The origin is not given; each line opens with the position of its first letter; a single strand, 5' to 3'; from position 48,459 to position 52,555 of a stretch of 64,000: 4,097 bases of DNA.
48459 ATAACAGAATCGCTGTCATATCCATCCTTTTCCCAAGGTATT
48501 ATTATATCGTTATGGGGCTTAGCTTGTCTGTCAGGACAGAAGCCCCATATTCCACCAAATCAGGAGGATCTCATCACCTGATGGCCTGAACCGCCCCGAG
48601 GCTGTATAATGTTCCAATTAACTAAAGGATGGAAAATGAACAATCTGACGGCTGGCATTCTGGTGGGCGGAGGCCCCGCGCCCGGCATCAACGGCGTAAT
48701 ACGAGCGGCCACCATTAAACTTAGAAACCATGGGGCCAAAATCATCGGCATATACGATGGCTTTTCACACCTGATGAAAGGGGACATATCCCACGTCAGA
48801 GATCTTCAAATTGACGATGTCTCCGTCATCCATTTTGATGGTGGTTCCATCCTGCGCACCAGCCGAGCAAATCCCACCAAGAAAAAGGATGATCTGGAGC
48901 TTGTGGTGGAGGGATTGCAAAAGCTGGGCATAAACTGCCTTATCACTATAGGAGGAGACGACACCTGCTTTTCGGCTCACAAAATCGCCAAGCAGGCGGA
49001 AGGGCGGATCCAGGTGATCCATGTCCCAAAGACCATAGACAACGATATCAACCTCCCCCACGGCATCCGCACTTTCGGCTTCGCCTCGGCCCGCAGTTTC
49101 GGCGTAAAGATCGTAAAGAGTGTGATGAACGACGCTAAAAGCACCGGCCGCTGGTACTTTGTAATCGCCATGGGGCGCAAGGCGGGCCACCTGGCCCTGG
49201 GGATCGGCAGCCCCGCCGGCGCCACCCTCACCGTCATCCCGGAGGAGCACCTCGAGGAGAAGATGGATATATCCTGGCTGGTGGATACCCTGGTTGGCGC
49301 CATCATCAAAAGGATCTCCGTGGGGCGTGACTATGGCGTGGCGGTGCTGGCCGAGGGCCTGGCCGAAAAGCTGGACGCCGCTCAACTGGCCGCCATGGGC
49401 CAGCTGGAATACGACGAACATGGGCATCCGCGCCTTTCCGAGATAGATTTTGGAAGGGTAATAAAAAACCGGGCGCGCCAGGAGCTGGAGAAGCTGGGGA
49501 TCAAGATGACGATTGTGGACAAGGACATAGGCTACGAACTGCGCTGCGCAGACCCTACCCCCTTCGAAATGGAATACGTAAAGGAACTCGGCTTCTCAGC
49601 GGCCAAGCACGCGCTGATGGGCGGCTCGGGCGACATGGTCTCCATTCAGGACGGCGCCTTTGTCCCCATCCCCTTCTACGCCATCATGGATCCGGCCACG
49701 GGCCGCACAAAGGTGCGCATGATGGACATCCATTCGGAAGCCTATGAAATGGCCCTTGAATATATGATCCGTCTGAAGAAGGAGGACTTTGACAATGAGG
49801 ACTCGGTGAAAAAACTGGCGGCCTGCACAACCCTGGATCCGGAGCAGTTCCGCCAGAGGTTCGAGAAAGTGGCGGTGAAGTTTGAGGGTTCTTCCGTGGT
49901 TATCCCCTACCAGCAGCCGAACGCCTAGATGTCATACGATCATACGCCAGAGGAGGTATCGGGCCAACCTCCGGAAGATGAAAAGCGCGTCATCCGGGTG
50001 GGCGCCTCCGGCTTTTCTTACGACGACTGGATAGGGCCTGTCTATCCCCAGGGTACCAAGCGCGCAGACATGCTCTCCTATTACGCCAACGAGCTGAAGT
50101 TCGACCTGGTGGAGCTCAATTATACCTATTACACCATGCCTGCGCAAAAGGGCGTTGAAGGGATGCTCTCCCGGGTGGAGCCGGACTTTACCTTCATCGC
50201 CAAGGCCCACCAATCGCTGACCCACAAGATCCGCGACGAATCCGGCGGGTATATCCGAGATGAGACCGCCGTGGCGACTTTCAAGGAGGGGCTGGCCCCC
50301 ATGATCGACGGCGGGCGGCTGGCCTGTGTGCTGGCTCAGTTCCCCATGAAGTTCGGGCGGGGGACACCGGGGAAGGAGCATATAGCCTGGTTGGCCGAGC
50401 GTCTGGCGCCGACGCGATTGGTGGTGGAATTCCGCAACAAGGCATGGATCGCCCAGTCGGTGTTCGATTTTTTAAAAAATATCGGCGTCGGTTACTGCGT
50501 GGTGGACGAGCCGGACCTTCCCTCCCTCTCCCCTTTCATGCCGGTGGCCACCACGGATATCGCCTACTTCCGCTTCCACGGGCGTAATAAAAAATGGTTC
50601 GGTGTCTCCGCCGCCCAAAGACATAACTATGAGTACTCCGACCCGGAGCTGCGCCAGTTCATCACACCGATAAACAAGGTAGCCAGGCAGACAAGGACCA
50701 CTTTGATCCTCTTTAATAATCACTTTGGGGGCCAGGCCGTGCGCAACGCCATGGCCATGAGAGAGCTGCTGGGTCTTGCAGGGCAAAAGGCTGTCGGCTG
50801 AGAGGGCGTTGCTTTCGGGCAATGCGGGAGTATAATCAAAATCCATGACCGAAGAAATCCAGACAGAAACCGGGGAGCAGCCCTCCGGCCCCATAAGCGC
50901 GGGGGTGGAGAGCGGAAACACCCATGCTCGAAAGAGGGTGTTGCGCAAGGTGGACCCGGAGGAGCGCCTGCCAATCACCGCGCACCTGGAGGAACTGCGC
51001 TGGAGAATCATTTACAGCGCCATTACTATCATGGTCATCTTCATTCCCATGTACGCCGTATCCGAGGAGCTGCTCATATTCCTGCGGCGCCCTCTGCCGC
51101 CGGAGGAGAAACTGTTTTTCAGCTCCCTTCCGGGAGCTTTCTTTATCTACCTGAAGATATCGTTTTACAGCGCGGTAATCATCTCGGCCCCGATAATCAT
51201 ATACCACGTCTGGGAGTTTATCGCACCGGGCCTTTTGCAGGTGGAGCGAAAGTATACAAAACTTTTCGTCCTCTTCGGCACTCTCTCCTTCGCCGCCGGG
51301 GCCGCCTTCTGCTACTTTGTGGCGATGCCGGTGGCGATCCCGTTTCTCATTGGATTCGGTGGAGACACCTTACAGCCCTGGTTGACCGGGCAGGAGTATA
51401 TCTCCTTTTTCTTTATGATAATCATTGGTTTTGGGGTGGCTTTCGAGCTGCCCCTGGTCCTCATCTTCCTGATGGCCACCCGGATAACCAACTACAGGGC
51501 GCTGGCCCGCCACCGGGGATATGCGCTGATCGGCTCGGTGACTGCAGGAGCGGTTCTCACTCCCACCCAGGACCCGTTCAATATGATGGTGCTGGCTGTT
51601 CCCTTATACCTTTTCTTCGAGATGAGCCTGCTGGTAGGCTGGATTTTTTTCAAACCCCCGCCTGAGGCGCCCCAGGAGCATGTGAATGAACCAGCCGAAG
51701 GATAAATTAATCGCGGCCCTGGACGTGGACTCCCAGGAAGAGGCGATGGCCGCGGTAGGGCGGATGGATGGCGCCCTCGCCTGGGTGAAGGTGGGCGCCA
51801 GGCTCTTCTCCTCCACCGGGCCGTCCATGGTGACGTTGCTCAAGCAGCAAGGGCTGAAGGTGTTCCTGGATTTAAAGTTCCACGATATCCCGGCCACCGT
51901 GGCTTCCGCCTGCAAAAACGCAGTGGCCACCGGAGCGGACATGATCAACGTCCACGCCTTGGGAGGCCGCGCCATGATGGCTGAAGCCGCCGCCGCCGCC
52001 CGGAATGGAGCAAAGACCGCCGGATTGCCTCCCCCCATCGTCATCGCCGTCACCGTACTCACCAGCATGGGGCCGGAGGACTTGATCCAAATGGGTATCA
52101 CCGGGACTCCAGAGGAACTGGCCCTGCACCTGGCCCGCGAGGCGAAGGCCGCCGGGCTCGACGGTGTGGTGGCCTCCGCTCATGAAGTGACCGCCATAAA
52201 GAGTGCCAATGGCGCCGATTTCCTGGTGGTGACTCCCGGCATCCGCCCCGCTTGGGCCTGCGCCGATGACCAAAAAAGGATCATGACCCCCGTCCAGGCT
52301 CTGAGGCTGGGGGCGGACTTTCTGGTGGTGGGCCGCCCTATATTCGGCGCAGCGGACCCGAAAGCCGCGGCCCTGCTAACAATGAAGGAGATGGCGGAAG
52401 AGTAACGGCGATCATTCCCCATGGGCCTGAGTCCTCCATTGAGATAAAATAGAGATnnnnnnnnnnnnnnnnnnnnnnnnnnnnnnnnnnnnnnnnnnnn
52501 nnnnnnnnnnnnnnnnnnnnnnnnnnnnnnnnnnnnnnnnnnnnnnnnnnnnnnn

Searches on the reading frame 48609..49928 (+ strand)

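Call 38: search_protein_families(library=pfam, proteins=[window:48609-49928:+], max_evalue=0.001)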
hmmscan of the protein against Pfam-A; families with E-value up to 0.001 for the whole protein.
window:48609-49928:+ (439 aa): 1 family
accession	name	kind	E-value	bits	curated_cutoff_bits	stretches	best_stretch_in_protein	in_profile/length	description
PF00365.25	PFK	-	3.5e-53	181.2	30.9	1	15-333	2-275/277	Phosphofructokinase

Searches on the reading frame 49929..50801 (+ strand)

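Call 38: search_protein_families(library=pfam, proteins=[window:49929-50801:+], max_evalue=0.001)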
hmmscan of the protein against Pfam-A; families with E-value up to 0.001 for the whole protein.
window:49929-50801:+ (290 aa): 1 family
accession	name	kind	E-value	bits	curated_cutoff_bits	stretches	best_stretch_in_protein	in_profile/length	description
PF01904.24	DUF72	-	4e-58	197.5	25.3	1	39-280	1-217/217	Protein of unknown function DUF72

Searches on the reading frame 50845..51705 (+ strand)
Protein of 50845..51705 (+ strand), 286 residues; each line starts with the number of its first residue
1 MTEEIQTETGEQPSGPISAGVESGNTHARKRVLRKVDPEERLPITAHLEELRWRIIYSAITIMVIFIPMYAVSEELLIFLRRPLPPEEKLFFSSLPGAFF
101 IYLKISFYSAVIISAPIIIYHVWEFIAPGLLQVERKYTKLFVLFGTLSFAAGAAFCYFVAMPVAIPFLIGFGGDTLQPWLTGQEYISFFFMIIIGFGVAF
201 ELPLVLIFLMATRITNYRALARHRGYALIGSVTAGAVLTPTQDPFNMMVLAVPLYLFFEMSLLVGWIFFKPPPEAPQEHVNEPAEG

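Call 38: search_protein_families(library=pfam, proteins=[window:50845-51705:+], max_evalue=0.001)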
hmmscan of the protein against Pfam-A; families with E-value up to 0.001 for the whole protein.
window:50845-51705:+ (286 aa): 1 family
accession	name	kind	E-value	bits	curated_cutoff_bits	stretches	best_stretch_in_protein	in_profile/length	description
PF00902.23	TatC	-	1e-60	205.6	25.1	1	47-253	2-208/208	Sec-independent protein translocase protein (TatC)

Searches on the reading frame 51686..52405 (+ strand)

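Call 38: search_protein_families(library=pfam, proteins=[window:51686-52405:+], max_evalue=0.001)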
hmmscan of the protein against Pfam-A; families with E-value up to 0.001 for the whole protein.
window:51686-52405:+ (239 aa): 1 family
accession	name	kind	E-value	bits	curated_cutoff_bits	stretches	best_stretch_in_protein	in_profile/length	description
PF00215.30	OMPdecase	-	6.5e-62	209.7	27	1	7-229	2-218/221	Orotidine 5'-phosphate decarboxylase / HUMPS family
